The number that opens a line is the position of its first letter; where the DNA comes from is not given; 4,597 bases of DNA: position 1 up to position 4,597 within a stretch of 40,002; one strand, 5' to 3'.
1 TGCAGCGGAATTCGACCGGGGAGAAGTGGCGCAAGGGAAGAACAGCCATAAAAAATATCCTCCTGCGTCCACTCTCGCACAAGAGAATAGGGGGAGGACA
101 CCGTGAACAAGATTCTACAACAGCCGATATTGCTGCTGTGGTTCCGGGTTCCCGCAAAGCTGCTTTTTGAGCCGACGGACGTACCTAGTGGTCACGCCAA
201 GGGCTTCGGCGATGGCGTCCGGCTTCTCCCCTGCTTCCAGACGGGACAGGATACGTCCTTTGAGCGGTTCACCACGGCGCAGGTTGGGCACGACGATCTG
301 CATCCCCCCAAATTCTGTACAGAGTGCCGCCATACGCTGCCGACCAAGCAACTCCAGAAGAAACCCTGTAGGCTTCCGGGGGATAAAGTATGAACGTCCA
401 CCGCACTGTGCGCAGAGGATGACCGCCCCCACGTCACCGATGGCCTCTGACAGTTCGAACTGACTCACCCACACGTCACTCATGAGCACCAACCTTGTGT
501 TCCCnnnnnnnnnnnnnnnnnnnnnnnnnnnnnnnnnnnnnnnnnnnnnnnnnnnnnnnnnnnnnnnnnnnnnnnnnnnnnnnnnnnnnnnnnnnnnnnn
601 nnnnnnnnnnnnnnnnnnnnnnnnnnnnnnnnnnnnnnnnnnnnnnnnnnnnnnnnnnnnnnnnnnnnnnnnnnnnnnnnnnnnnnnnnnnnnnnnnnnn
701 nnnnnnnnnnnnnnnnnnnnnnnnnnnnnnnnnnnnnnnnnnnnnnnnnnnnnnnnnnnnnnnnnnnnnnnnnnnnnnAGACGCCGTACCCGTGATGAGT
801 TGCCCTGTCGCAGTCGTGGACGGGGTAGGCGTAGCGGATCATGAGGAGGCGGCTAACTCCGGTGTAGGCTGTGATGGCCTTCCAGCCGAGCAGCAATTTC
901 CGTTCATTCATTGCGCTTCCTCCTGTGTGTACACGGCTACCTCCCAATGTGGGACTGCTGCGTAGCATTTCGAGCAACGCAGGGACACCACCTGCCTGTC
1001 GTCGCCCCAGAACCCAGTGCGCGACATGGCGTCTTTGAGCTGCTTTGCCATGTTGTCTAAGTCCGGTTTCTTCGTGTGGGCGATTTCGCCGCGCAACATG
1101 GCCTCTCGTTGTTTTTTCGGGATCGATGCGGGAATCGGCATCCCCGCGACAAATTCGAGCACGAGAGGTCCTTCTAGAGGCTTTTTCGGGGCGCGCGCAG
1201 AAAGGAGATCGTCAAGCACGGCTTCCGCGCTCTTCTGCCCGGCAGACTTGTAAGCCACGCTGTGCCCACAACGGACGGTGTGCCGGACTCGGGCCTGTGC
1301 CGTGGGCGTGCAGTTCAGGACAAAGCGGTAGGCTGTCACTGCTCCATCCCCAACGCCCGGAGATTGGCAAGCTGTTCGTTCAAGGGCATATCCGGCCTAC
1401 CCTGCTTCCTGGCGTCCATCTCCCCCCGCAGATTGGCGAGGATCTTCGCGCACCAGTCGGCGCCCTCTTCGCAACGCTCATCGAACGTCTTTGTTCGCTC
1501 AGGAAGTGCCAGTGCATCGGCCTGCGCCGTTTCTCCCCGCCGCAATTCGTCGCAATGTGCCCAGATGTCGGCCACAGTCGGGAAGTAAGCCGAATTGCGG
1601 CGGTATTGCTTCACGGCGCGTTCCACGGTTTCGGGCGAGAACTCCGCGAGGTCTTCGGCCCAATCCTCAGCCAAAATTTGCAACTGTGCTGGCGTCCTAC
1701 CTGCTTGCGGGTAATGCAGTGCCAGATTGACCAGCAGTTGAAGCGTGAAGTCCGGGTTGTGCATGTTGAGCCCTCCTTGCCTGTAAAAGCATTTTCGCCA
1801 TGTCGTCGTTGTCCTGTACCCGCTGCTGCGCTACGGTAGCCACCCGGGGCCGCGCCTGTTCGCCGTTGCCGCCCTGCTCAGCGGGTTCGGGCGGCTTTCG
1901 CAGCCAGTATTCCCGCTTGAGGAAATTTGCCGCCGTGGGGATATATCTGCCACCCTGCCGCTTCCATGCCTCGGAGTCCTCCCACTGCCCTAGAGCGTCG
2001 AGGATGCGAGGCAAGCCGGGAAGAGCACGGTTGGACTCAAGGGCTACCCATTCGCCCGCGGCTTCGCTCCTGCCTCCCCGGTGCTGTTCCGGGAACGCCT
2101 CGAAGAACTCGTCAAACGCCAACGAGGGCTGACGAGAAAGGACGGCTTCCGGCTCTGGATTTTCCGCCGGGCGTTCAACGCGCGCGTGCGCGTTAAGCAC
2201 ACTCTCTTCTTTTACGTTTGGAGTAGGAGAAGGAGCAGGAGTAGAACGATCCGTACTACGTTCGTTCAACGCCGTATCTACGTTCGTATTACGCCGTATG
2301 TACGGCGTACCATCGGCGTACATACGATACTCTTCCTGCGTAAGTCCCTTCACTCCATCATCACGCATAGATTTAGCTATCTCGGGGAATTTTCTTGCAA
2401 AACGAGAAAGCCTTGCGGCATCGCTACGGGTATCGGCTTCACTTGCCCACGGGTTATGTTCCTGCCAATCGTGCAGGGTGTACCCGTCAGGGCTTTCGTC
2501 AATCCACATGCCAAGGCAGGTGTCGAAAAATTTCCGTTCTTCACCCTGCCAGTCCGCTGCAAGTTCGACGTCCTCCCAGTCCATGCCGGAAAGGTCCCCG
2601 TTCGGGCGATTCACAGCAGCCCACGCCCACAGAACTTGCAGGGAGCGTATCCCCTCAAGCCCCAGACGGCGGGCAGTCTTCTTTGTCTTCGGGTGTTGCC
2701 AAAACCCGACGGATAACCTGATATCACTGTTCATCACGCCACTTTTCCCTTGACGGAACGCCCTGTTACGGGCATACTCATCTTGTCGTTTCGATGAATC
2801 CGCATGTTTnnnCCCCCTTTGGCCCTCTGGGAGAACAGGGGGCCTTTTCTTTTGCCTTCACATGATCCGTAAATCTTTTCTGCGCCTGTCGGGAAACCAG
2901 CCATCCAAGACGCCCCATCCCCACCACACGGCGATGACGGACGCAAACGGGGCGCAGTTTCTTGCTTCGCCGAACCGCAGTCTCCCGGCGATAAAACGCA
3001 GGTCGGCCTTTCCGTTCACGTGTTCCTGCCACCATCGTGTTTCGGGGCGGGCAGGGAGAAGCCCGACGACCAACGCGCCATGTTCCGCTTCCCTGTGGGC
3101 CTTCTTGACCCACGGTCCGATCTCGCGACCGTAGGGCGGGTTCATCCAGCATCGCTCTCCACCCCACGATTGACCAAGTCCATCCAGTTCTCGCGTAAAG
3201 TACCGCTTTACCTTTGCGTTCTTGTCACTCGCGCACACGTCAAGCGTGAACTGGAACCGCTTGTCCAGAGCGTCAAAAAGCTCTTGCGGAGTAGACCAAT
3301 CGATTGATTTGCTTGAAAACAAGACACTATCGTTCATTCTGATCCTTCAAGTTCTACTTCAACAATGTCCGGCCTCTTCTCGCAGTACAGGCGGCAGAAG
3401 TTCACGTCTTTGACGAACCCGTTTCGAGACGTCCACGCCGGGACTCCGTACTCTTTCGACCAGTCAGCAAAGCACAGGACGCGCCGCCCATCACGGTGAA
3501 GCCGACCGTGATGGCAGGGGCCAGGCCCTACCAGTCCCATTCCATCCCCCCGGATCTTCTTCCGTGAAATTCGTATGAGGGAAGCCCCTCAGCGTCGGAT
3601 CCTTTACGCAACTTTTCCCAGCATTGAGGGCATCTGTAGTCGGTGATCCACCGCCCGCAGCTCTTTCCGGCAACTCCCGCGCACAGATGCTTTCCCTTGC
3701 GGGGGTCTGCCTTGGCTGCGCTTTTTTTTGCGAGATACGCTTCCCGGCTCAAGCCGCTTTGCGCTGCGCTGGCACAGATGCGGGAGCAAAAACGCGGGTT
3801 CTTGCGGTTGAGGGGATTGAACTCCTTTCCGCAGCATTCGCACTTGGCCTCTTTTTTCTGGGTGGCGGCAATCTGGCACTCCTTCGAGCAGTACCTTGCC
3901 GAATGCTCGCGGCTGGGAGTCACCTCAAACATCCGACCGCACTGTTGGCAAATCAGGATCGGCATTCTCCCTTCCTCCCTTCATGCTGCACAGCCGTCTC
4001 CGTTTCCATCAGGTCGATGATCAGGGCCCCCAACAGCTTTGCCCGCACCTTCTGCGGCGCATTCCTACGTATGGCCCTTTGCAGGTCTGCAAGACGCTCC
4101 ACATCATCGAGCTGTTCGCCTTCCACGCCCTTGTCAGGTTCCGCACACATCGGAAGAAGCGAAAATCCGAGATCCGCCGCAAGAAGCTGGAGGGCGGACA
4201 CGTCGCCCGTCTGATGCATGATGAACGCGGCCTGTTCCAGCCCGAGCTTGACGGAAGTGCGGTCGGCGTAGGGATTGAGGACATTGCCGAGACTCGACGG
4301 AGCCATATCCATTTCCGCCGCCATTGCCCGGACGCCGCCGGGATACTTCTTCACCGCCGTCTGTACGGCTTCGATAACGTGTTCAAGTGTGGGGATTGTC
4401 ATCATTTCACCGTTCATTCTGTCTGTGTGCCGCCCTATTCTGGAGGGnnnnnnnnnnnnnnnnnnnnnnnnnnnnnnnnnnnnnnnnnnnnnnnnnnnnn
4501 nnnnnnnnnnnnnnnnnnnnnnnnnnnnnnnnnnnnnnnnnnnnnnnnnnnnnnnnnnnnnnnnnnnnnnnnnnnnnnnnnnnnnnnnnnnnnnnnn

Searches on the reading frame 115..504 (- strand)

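Call 90: search_protein_families(library=phrogs, proteins=[window:115-504:-], max_evalue=0.01)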
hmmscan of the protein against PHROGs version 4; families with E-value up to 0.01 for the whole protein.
window:115-504:- (129 aa): 2 families
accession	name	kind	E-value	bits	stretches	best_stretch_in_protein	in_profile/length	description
phrog_836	-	transcription regulation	9.3e-14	52.7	1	17-125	18-129/133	late transcriptional activator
phrog_532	-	transcription regulation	0.0045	18.1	0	53-77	53-77/132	late transcriptional activator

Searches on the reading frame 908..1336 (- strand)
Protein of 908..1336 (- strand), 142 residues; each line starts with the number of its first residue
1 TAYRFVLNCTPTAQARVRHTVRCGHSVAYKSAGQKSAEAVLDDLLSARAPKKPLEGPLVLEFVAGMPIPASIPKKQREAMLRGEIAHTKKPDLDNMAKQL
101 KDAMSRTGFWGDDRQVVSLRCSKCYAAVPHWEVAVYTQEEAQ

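Call 90: search_protein_families(library=phrogs, proteins=[window:908-1336:-], max_evalue=0.01)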
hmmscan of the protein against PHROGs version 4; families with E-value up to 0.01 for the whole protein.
window:908-1336:- (142 aa): 6 families
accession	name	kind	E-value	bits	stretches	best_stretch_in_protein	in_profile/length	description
phrog_140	-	DNA, RNA and nucleotide metabolism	1.8e-34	120.3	1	3-140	39-170/219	RusA-like Holliday junction resolvase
phrog_34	-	DNA, RNA and nucleotide metabolism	5e-09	37.2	1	2-133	74-187/259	RusA-like Holliday junction resolvase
phrog_1532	-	unknown function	4e-07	30.7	1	89-123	22-56/80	-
phrog_3055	-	DNA, RNA and nucleotide metabolism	6.2e-06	26.7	1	37-128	119-198/233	RusA-like Holliday junction resolvase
phrog_24390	-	unknown function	0.00015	23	1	89-140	10-60/62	-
phrog_11894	-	DNA, RNA and nucleotide metabolism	0.0024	19.1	1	86-128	68-110/122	RusA-like Holliday junction resolvase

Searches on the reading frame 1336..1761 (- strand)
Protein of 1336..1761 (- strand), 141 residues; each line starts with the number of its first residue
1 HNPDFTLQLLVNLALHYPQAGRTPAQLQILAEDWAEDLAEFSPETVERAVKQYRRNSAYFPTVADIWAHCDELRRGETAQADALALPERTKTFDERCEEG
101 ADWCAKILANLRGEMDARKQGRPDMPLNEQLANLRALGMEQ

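Call 90: search_protein_families(library=phrogs, proteins=[window:1336-1761:-], max_evalue=0.01)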
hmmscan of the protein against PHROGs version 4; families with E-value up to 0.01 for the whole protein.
window:1336-1761:- (141 aa): 4 families
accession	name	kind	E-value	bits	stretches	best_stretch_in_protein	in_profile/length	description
phrog_9804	-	unknown function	5.9e-05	23.9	1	8-76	8-78/214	-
phrog_2289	-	DNA, RNA and nucleotide metabolism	0.00026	22.3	1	8-111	8-111/116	helicase loader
phrog_6028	-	unknown function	0.0021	18.5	1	30-87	29-87/265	-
phrog_6055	-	unknown function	0.006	17.8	1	26-91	30-98/180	-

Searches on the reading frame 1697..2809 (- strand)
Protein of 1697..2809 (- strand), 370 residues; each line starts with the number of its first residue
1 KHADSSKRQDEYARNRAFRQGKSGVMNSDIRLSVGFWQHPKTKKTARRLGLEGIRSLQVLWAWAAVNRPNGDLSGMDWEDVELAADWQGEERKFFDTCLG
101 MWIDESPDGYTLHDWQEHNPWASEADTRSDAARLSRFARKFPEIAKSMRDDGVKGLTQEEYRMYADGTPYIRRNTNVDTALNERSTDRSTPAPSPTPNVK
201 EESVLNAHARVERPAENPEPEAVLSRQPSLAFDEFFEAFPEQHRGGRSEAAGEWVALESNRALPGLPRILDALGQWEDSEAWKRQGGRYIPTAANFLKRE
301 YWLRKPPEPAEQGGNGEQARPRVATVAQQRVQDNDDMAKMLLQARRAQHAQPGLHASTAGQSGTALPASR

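Call 29: search_protein_families(library=pfam, proteins=[window:1697-2809:-], max_evalue=0.01)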
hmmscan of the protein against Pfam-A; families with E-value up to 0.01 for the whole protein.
window:1697-2809:- (370 aa): 0 families

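Call 90: search_protein_families(library=phrogs, proteins=[window:1697-2809:-], max_evalue=0.01)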
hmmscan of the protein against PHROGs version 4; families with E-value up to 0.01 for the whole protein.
window:1697-2809:- (370 aa): 4 families
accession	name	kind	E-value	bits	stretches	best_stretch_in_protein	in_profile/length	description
phrog_9474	-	DNA, RNA and nucleotide metabolism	3e-24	87.1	1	31-333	5-276/288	replication initiation protein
phrog_270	-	DNA, RNA and nucleotide metabolism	3.6e-09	37.5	1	158-349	110-298/383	replication initiation protein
phrog_9327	-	DNA, RNA and nucleotide metabolism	1.4e-08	35.7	1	169-313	119-249/276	primosomal protein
phrog_3926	-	DNA, RNA and nucleotide metabolism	0.0009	20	1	30-198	7-158/312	replication initiation protein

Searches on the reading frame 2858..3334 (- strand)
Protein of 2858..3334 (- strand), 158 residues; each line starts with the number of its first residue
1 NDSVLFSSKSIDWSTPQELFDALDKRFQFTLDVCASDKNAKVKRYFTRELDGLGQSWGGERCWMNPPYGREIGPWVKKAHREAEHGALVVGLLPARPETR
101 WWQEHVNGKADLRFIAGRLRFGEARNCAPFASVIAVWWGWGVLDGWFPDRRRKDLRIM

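Call 29: search_protein_families(library=pfam, proteins=[window:2858-3334:-], max_evalue=0.01)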
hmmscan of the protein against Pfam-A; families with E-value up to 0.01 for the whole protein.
window:2858-3334:- (158 aa): 2 families
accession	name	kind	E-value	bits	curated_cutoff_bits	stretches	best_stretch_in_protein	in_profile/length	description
PF05869.16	Dam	-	8.4e-30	104.1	28.1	1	12-124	11-126/169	DNA N-6-adenine-methyltransferase (Dam)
PF12237.13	PCIF1_WW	-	0.0038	17.3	31.1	1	8-48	42-82/176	Phosphorylated CTD interacting factor 1 WW domain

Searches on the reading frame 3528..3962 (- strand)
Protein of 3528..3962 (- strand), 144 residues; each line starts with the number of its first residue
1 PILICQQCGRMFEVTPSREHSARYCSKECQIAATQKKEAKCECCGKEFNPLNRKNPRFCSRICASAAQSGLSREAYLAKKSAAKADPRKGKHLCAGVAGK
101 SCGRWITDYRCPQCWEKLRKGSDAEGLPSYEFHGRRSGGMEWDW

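Call 29: search_protein_families(library=pfam, proteins=[window:3528-3962:-], max_evalue=0.01)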
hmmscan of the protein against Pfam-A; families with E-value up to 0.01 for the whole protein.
window:3528-3962:- (144 aa): 1 family
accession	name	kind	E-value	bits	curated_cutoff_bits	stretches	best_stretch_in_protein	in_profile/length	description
PF09723.15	Zn_ribbon_8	-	0.01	16.3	34.4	0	108-124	5-24/41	Zinc ribbon domain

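Call 90: search_protein_families(library=phrogs, proteins=[window:3528-3962:-], max_evalue=0.01)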
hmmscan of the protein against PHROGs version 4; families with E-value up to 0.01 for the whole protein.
window:3528-3962:- (144 aa): 7 families
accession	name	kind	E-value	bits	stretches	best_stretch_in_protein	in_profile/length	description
phrog_1271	-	DNA, RNA and nucleotide metabolism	2.2e-07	31.6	1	5-71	180-246/361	HNH endonuclease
phrog_16925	-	unknown function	8.6e-07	30.2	1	3-39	6-41/151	-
phrog_15471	-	DNA, RNA and nucleotide metabolism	3.5e-06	28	2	2-30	102-128/183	HNH endonuclease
phrog_2308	-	unknown function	6.7e-06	27.2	2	3-38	101-134/138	-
phrog_10853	-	unknown function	0.00066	20.8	0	43-117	7-75/93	-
phrog_12388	-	unknown function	0.0012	19.9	0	21-70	75-122/138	-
phrog_8643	-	DNA, RNA and nucleotide metabolism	0.0055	17.5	0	5-37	4-34/179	DNA polymerase/primase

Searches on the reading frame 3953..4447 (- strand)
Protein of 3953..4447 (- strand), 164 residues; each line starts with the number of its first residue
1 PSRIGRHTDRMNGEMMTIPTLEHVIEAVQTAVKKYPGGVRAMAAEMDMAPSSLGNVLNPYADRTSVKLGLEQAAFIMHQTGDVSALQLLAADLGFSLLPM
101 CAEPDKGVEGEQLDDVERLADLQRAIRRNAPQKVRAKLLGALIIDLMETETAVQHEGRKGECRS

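Call 29: search_protein_families(library=pfam, proteins=[window:3953-4447:-], max_evalue=0.01)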
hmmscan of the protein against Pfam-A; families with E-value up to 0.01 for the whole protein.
window:3953-4447:- (164 aa): 1 family
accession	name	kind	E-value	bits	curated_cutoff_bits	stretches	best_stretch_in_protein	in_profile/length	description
PF06892.16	Phage_CP76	-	3.7e-12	46.8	26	1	23-102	2-79/146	Phage regulatory protein CII (CP76)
